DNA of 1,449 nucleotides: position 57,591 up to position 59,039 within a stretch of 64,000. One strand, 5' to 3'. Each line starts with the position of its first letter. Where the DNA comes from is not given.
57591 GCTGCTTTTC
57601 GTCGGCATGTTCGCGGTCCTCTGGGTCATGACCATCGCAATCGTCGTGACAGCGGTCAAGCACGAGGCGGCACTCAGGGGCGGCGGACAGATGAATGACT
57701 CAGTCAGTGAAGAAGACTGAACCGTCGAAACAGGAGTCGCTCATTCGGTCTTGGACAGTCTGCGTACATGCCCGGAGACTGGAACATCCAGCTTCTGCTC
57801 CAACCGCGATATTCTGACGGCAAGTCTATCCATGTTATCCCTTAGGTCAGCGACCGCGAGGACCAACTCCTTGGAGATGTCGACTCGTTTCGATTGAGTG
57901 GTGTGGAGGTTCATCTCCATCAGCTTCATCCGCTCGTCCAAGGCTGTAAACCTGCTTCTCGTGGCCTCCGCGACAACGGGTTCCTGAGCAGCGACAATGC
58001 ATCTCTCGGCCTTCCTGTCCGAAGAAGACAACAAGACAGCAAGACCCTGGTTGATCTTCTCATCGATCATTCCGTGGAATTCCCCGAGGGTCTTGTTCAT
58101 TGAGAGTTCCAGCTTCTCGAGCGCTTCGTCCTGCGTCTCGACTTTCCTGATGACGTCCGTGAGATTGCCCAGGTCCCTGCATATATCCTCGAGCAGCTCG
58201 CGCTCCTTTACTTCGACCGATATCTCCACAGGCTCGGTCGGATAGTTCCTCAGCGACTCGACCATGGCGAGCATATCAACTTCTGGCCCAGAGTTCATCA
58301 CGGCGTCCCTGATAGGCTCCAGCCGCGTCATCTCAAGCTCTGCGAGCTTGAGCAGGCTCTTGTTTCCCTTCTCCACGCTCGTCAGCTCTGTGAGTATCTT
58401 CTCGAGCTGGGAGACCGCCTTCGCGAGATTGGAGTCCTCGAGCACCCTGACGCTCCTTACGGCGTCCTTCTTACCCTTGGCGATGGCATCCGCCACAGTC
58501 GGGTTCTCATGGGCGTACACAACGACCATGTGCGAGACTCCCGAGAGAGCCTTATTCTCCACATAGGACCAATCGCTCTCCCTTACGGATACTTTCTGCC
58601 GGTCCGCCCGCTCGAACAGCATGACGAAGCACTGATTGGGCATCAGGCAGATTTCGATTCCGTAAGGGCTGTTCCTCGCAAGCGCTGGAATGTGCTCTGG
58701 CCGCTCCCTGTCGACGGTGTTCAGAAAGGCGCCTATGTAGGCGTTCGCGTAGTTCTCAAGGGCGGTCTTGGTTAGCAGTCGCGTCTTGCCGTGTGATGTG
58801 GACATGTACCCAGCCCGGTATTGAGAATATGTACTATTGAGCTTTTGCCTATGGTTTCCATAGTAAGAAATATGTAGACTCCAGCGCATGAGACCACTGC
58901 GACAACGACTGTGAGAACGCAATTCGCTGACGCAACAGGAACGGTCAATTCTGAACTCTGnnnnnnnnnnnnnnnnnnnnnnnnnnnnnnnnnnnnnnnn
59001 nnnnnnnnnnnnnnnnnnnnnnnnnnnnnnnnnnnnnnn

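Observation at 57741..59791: Eukaryote-like Ras/Rab-type small GTPase with a long helical C-terminal tail, divergently paired with a coiled-coil protein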

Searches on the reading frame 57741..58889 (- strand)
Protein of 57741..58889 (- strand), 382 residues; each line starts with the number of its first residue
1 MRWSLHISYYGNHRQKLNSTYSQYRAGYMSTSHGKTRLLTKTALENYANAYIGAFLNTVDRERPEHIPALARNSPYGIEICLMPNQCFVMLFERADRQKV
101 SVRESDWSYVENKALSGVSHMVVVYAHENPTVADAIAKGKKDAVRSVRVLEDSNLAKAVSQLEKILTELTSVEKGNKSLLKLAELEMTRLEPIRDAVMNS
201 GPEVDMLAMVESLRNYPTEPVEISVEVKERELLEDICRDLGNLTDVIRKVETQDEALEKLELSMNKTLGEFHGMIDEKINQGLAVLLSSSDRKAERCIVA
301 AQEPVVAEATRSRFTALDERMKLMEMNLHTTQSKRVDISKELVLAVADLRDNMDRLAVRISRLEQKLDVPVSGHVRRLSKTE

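Call 3: search_protein_families(library=pfam, proteins=[window:57741-58805:-], max_evalue=1)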
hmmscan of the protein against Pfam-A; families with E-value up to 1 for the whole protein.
window:57741-58805:- (354 aa): 3 families
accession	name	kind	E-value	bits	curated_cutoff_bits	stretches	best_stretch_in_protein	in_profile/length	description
PF05628.17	Borrelia_P13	-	0.035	14.5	25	0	110-172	64-126/138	Borrelia membrane protein P13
PF16830.10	NBD94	-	0.19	12.7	25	0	128-159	15-46/91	Nucleotide-Binding Domain 94 of RH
PF13291.12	ACT_4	-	0.26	12.4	27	0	193-220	50-77/80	ACT domain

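Call 4: search_protein_families(library=ncbifam, proteins=[window:57741-58805:-], max_evalue=1)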
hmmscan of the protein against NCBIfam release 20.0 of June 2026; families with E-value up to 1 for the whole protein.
window:57741-58805:- (354 aa): 0 families

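Call 6: search_solved_structures(query=window:57741-58805:-, max_evalue=10, show_alignments=2)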
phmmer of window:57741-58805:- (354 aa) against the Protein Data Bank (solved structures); distinct sequences matched with E-value up to 10: 8.
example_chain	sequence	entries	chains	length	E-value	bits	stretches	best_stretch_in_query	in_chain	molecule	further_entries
2bmj_A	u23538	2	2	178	0.086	15.4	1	75-152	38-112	CENTAURIN GAMMA 1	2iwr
6ef2_L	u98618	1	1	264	0.42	13.1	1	242-350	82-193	26S proteasome subunit RPT4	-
6ef1_L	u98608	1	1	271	0.45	13.1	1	242-350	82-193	26S proteasome subunit RPT4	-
6ef0_L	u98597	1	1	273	0.45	13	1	242-350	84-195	26S proteasome subunit RPT4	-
6fvt_L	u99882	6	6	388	0.68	12.5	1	243-350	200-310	26S proteasome subunit RPT4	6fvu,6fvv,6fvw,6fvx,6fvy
3d0f_A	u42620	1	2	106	0.77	12.3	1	193-222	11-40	Penicillin-binding 1 transmembrane protein MrcA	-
7nmm_I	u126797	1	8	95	0.83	12.2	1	53-82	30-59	APikL2F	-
7nlj_B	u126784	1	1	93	1.3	11.5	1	53-82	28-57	APikL2A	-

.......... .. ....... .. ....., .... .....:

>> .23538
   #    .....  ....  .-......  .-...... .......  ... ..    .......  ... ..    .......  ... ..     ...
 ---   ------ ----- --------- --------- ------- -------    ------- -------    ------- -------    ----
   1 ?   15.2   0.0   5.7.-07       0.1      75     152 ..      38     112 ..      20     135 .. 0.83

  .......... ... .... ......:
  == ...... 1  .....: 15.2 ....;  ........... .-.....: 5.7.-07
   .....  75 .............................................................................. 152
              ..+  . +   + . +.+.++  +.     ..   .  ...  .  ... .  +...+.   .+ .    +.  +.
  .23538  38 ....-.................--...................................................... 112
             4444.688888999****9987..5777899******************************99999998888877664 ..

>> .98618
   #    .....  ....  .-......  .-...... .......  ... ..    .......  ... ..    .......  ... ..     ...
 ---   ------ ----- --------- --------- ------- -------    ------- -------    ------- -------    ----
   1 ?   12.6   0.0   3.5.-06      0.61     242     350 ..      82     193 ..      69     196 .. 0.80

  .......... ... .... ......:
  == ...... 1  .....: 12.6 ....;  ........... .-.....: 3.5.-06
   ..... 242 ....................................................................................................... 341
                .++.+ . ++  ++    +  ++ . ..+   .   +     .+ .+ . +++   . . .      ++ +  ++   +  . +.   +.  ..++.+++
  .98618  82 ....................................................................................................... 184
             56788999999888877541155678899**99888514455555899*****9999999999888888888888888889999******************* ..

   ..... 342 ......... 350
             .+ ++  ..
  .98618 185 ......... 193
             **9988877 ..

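Call 7: find_homologous_proteins(query=window:57741-58889:-, max_evalue=0.001)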
Query window:57741-58889:- (382 aa): 105 proteins with E <= 0.001 among 8000 candidates.
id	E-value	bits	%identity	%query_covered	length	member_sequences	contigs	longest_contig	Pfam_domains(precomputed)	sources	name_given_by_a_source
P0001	5.4e-208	708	94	93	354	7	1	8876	-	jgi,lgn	jgi:hypothetical protein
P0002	2.6e-200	683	90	93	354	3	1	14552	-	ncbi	-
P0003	3.4e-199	679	90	93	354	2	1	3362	-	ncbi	-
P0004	6.8e-194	662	87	93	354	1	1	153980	-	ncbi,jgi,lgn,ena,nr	ncbi:MAG: hypothetical protein OEM29_02585 [Thermoplasmata archaeon]|nr:hypothetical protein [Thermo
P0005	1.5e-174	598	79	93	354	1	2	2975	-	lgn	-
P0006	2.6e-167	574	75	92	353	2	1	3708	-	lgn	-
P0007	6.9e-167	573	76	92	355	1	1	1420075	-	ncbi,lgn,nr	ncbi:MAG: hypothetical protein JSV94_03500 [Methanobacteriota archaeon]|nr:MAG: hypothetical protein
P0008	1.7e-165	569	75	93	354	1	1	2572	-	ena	-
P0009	6.8e-164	563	73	93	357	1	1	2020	-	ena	-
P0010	4.9e-161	554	74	91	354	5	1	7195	-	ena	-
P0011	1.2e-156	539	70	91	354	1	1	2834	-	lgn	-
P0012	3.3e-155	535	68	91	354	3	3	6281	-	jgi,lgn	jgi:hypothetical protein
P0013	2.7e-152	525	67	91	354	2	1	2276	-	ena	-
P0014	7.7e-148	510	67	91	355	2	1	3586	-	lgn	-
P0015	5.6e-147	508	67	92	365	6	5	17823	-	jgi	jgi:hypothetical protein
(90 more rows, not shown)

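Call 14: find_related_loci(query=A1, collection=genome_contigs, flank=10000)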
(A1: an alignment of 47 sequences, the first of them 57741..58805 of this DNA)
Query A1 (354 aa) in genome_contigs; peptide patterns used: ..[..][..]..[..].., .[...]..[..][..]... (x = any residue, [..] = any of these).
104 stretches matched a pattern; 39 encode a relative of the query (tblastn E <= 1e-3); 39 distinct loci.
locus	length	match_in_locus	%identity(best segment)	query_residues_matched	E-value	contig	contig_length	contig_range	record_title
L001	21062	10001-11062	87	1-354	0e+0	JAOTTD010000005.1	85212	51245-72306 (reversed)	MAG: Thermoplasmata archaeon isolate 13_Jan_SF_Bin61 13_Jan_SF_Bin61_scaffold_13_c1, whole genome shotgun sequence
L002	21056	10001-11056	76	1-351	0e+0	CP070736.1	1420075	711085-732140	MAG: Methanobacteriota archaeon isolate bin4 chromosome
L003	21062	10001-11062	66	1-354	5e-164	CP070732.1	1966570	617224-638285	MAG: Methanobacteriota archaeon isolate bin41 chromosome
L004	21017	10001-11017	67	7-346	3e-157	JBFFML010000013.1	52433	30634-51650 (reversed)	MAG: Thermoplasmata archaeon isolate Mix_mud18.2022.04.47 k141_281995_length_52433_cov_20.4383, whole genome shotgun seq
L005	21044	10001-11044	66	7-352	5e-156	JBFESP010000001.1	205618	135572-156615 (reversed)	MAG: Thermoplasmata archaeon isolate Mix_mud06.2021.04.53 k141_365713_length_205618_cov_17.9553, whole genome shotgun se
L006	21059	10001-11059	65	1-351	5e-154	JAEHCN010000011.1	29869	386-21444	MAG: Thermoplasmata archaeon isolate Hel0.bin85 NODE_2535_length_29869_cov_2.519602, whole genome shotgun sequence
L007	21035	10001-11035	65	9-351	1e-151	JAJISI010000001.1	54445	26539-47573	MAG: Thermoplasmatota archaeon isolate bin18 bin18_BA.02.16-18_bin.27.strict_1, whole genome shotgun sequence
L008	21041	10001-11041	65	7-351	2e-151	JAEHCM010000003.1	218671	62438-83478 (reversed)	MAG: Thermoplasmata archaeon isolate SG225.bin4 NODE_3_length_218671_cov_9.699479, whole genome shotgun sequence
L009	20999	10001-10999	60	6-339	3e-140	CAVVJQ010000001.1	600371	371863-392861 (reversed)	MAG: uncultured Thermoplasmata archaeon isolate MFD04716.bin.2.227 genome assembly, contig: contig_14348, whole genome s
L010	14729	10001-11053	59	1-339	8e-139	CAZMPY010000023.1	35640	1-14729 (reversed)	MAG TPA_asm: uncultured Thermoplasmata archaeon isolate binchicken_co255_206 genome assembly, contig: k141_243081, whole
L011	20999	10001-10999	59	6-339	3e-137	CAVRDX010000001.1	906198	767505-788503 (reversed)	MAG: uncultured Thermoplasmata archaeon isolate MFD04716.bin.2.147 genome assembly, contig: contig_15924, whole genome s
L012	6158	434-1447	58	1-339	3e-137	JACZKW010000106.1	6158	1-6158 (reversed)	MAG: Thermoplasmata archaeon isolate MAG55 euryarchaeota_1_contig_1206787, whole genome shotgun sequence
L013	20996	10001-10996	58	7-339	9e-137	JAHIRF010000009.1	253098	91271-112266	MAG: Thermoplasmatota archaeon isolate MM_PC_MetaG.mb.116 MM_PC_MetaG.mb.116_k141_1645371, whole genome shotgun sequence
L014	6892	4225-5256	58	1-346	3e-136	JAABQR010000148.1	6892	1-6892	MAG: Methanobacteriota archaeon isolate S06.Bin063 Scaffold_44, whole genome shotgun sequence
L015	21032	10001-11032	58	1-346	1e-135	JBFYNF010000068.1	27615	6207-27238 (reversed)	MAG: Thermoplasmata archaeon isolate PPR_0081 PPR_0081_bin.95.fa_k121_1140105, whole genome shotgun sequence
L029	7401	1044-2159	46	12-339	4e-100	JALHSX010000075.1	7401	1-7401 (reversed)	MAG: Thermoplasmata archaeon isolate PFL9 seq_960906, whole genome shotgun sequence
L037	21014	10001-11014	36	16-339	2e-76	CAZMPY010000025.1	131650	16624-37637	MAG TPA_asm: uncultured Thermoplasmata archaeon isolate binchicken_co255_206 genome assembly, contig: k141_3792495, whol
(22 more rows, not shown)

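Call 20: predict_structure(alignment_id=A1)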
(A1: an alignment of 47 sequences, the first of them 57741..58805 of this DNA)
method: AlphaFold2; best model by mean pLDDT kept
length: 354 residues; sequences in the alignment: 47
mean_pLDDT: 75.6   pTM: 0.47
mean pLDDT of the five models: 75.6, 72.4, 71.6, 69.9, 69.6
residues with pLDDT >= 90: 64; 70-90: 182; 50-70: 77; < 50: 31
segments of 3 or more residues with pLDDT < 50: 1-8, 193-197, 342-354
pLDDT, mean of each block of 10 residues (from residue 1): 41 86 93 86 86 88 90 90 87 84 86 89 75 76 65 73 69 67 76 51 74 76 92 93 90 82 68 53 63 77 54 76 88 75 43 35
secondary structure, 60 per line:
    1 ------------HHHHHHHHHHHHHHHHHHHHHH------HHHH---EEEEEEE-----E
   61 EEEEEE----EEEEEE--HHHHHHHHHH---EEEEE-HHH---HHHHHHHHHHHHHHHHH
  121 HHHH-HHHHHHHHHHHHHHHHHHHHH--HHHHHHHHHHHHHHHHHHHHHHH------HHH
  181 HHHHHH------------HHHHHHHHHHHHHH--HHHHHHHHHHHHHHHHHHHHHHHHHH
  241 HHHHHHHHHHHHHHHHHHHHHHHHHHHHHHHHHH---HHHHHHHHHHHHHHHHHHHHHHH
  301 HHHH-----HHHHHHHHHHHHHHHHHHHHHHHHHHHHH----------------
elements in order: H13-34 H41-44 E48-54 E60-66 E71-76 H79-88 E92-96 H104-124 H126-146 H149-171 H178-186 H199-212 H215-274 H278-304 H310-338

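Call 63: fold_search(model_id=the predicted structure, library=pdb)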
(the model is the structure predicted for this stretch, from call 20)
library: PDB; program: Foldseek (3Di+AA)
matches with E <= 10: 255; with E <= 0.001: 0
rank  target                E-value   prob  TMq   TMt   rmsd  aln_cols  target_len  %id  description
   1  6mx3_A                3.4e-01  0.04  0.07  0.13  15.7       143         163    9  Crystal structure of human STING (G230A, H232R, R293Q) in complex with Compound 1 (released 2018-12-19)
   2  8oit_Bd               8.0e-01  0.08  0.07  0.27   9.4        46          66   11  39S human mitochondrial large ribosomal subunit with mtRF1 and P-site tRNA (released 2023-06-14)
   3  6mx0_A                8.0e-01  0.02  0.07  0.11  16.0       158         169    9  Crystal structure of human STING apoprotein (G230A, H232R, R293Q) (released 2018-12-19)
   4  7po4_m                1.1e+00  0.07  0.08  0.28   9.1        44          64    9  Assembly intermediate of human mitochondrial ribosome large subunit (largely unfolded rRNA with MALSU1, L0R8F8 and ACP (released 2022-06-15)
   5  8oiq_Bd               1.2e+00  0.06  0.07  0.25   9.9        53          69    8  39S mammalian mitochondrial large ribosomal subunit with mtRF1 and P-site tRNA (released 2023-06-14)
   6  7u4c_B                1.2e+00  0.03  0.08  0.13  14.0       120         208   11  Borrelia burgdorferi HtpG N-terminal domain (1-228) in complex with BX-2819 (released 2023-03-08)
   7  3r4o_A                1.3e+00  0.10  0.12  0.17   5.3        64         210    8  Optimization of Potent, Selective, and Orally Bioavailable Pyrrolodinopyrimidine-containing Inhibitors of Heat Shock P (released 2011-04-27)
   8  8oin_Bd               1.3e+00  0.06  0.07  0.21  10.2        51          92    6  55S mammalian mitochondrial ribosome with mtRF1 and P-site tRNA (released 2023-06-14)
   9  6zm5_m                1.3e+00  0.05  0.08  0.21   9.9        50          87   10  Human mitochondrial ribosome in complex with OXA1L, mRNA, A/A tRNA, P/P tRNA and nascent polypeptide (released 2021-01-13)
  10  8qsj_m                1.4e+00  0.07  0.07  0.37   4.7        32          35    6  Human mitoribosomal large subunit assembly intermediate 2 with GTPBP7 (released 2023-12-13)
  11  6i9r_m                1.4e+00  0.05  0.07  0.26  11.2        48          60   10  Large subunit of the human mitochondrial ribosome in complex with Virginiamycin M and Quinupristin (released 2020-07-08)
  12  7k00_4                1.5e+00  0.07  0.06  0.25   5.3        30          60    3  Structure of the Bacterial Ribosome at 2 Angstrom Resolution (released 2020-09-23)
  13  5lo1                  1.6e+00  0.08  0.09  0.14   5.8        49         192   10  HSP90 WITH indazole derivative (released 2017-11-29)
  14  4hz0_A                1.7e+00  0.06  0.07  0.11   5.8        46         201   20  Pyrrolopyrimidine inhibitors of dna gyrase b and topoisomerase iv, part i: structure guided discovery and optimization (released 2013-02-13)
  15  8a2j_A                1.7e+00  0.01  0.06  0.08  13.9        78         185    6  human STING in complex with 2'-3'-cyclic-GMP-7-deaza(4-biphenylyl)-AMP (released 2022-10-12)
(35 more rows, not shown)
